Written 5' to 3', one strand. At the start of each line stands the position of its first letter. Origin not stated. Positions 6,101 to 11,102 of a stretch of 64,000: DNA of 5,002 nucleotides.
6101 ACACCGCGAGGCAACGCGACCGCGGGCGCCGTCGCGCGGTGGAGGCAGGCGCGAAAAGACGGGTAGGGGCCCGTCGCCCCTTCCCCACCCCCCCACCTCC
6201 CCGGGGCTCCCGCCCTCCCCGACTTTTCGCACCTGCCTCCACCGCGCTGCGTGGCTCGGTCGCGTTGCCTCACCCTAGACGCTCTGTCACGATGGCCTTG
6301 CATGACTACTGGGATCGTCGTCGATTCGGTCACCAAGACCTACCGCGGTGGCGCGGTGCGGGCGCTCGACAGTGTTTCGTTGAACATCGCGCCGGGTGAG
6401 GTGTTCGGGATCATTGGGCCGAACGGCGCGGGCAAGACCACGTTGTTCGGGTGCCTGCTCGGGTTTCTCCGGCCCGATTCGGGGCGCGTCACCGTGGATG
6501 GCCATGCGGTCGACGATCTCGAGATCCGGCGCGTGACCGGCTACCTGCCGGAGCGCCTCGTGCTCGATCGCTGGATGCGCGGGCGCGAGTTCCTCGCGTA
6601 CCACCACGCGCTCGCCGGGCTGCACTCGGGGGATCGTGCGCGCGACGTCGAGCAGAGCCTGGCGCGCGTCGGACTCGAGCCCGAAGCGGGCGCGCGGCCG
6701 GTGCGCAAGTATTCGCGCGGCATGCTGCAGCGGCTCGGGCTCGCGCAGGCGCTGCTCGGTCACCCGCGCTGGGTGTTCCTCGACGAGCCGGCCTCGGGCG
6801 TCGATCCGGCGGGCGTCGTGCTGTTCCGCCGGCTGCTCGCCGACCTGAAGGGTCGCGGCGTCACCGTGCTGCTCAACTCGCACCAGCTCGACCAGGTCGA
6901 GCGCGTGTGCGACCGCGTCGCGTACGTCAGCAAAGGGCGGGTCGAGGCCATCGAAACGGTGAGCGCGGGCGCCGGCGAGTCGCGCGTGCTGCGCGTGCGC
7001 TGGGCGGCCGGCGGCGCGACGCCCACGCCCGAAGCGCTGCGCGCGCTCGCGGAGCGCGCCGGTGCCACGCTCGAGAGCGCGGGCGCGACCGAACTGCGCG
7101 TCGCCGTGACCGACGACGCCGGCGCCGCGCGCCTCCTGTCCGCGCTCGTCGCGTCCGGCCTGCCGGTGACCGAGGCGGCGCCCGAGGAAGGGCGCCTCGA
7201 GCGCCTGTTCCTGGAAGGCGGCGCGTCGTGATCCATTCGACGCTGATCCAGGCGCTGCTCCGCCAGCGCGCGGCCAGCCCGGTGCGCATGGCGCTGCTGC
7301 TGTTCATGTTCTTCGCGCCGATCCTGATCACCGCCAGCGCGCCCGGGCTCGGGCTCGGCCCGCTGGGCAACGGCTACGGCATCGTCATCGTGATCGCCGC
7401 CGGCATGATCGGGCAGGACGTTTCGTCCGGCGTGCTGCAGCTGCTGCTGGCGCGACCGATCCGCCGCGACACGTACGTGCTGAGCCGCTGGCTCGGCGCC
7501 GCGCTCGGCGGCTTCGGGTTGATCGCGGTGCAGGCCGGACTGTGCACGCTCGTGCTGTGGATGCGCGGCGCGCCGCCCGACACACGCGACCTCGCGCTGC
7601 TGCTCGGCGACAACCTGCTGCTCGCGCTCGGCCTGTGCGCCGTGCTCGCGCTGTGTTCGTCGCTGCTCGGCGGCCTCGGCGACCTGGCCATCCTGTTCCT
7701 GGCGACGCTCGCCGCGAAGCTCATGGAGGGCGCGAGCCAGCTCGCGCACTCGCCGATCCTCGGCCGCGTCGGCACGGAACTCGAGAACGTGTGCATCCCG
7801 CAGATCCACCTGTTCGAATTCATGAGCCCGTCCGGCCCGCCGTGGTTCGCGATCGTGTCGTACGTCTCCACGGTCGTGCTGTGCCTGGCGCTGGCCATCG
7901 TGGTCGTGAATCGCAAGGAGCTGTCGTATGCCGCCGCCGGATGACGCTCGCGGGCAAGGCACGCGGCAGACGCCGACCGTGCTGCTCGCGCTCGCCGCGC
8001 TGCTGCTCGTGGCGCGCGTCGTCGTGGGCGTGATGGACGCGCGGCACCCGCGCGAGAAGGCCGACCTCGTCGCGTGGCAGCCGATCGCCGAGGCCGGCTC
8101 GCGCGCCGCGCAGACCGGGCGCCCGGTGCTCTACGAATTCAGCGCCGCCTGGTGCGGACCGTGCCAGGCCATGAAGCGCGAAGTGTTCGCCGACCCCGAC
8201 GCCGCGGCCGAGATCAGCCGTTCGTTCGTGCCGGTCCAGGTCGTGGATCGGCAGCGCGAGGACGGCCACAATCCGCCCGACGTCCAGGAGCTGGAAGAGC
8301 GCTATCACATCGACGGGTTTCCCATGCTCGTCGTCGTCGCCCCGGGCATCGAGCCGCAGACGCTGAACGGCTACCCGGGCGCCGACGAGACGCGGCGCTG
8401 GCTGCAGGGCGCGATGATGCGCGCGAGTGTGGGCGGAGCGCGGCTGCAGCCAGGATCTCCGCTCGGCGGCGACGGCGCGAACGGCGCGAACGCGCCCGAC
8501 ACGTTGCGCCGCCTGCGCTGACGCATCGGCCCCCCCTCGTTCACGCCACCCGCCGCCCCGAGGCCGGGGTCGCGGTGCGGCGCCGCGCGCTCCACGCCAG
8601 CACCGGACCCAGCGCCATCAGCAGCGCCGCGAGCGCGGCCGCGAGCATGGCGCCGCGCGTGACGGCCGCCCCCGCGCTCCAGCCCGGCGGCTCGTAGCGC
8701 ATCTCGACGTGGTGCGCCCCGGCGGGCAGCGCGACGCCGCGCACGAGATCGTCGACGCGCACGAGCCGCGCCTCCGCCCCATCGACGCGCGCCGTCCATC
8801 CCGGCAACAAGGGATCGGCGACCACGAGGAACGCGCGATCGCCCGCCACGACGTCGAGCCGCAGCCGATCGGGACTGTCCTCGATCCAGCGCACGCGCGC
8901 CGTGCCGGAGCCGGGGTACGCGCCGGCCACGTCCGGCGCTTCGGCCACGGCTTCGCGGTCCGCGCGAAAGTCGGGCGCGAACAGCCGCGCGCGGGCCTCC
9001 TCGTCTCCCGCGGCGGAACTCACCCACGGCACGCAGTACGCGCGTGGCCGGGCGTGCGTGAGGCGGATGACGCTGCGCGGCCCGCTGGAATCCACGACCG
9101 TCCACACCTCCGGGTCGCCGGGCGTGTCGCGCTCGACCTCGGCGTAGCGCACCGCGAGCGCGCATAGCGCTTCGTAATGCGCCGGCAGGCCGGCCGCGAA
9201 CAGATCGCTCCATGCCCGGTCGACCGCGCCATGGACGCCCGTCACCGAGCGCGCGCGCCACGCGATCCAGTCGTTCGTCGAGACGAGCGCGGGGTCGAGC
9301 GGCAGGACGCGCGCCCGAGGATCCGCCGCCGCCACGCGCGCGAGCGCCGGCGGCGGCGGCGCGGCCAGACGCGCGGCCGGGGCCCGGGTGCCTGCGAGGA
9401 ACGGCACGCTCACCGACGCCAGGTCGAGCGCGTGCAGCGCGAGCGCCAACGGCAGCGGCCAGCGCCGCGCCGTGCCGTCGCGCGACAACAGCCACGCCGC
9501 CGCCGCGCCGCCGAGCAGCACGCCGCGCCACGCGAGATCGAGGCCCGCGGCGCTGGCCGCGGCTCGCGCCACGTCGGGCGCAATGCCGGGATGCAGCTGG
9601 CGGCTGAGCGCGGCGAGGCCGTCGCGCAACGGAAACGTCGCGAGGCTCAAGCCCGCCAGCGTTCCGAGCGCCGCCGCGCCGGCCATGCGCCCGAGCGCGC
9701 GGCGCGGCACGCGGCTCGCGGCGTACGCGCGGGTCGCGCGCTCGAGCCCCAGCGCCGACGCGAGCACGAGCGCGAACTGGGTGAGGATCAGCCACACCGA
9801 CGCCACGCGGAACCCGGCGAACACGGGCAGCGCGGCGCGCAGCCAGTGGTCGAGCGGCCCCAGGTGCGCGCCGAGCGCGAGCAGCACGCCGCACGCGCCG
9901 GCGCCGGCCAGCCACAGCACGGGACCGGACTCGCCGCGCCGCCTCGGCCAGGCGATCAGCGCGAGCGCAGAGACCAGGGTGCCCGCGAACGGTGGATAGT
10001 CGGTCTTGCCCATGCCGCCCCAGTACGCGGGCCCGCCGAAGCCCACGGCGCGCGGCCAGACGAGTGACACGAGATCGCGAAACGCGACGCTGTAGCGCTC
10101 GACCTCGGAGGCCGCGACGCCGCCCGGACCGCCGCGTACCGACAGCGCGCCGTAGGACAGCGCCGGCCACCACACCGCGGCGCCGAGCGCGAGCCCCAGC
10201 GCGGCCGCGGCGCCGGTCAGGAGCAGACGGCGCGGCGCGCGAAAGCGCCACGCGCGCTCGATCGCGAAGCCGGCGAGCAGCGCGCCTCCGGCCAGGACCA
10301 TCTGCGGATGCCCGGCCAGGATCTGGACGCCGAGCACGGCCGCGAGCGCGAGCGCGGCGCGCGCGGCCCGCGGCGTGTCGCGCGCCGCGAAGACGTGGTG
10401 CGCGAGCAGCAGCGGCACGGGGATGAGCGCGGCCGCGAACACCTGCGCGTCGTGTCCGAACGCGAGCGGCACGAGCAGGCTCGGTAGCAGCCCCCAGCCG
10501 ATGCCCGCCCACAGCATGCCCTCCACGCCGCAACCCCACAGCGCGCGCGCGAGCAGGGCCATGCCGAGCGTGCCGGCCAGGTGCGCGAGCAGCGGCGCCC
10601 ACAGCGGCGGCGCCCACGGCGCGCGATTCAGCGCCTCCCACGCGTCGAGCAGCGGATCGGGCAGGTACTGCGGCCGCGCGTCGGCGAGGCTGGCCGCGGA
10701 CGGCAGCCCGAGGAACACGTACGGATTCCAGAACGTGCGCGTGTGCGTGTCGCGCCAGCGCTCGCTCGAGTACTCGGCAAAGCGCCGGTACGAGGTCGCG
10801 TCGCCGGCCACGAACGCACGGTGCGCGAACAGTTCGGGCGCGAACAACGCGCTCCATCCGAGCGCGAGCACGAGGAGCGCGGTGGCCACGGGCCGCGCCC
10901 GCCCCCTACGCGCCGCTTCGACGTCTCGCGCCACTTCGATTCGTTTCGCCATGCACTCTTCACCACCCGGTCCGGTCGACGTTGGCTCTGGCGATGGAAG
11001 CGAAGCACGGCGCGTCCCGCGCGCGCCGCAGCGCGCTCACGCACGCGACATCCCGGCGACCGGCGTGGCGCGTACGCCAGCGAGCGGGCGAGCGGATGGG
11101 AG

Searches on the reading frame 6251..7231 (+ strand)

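Call 26: search_protein_families(library=pfam, proteins=[window:6251-7231:+], max_evalue=0.0001)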
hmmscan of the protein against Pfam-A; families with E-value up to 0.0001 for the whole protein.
window:6251-7231:+ (326 aa): 2 families
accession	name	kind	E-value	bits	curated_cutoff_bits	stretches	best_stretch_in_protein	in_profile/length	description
PF00005.33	ABC_tran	-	8.3e-28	98.1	25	1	39-181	1-136/137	ABC transporter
PF13304.12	AAA_21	-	4.3e-14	53.7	27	1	144-212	228-299/304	AAA domain, putative AbiEii toxin, Type IV TA system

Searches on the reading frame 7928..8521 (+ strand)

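Call 26: search_protein_families(library=pfam, proteins=[window:7928-8521:+], max_evalue=0.0001)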
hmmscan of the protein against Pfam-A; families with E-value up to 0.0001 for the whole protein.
window:7928-8521:+ (197 aa): 4 families
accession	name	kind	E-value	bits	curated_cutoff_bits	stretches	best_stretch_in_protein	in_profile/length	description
PF13899.12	Thioredoxin_7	-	3.4e-15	56.4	27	1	50-139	2-83/83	Thioredoxin-like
PF13098.12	Thioredoxin_2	-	4.1e-11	43.6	27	1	60-158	1-103/104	Thioredoxin-like domain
PF03190.21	Thioredox_DsbH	-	2.2e-10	41.2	27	1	45-150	17-122/163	Protein of unknown function, DUF255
PF00085.26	Thioredoxin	-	9.7e-08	32.4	23.5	1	63-156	17-98/103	Thioredoxin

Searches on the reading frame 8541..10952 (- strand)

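Call 26: search_protein_families(library=pfam, proteins=[window:8541-10952:-], max_evalue=0.0001)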
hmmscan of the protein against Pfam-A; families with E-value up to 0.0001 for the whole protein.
window:8541-10952:- (803 aa): 1 family
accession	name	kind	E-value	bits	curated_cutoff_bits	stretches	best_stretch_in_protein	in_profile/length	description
PF09586.16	YfhO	-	1.5e-06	27.3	28.5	1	702-765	771-835/835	Bacterial membrane protein YfhO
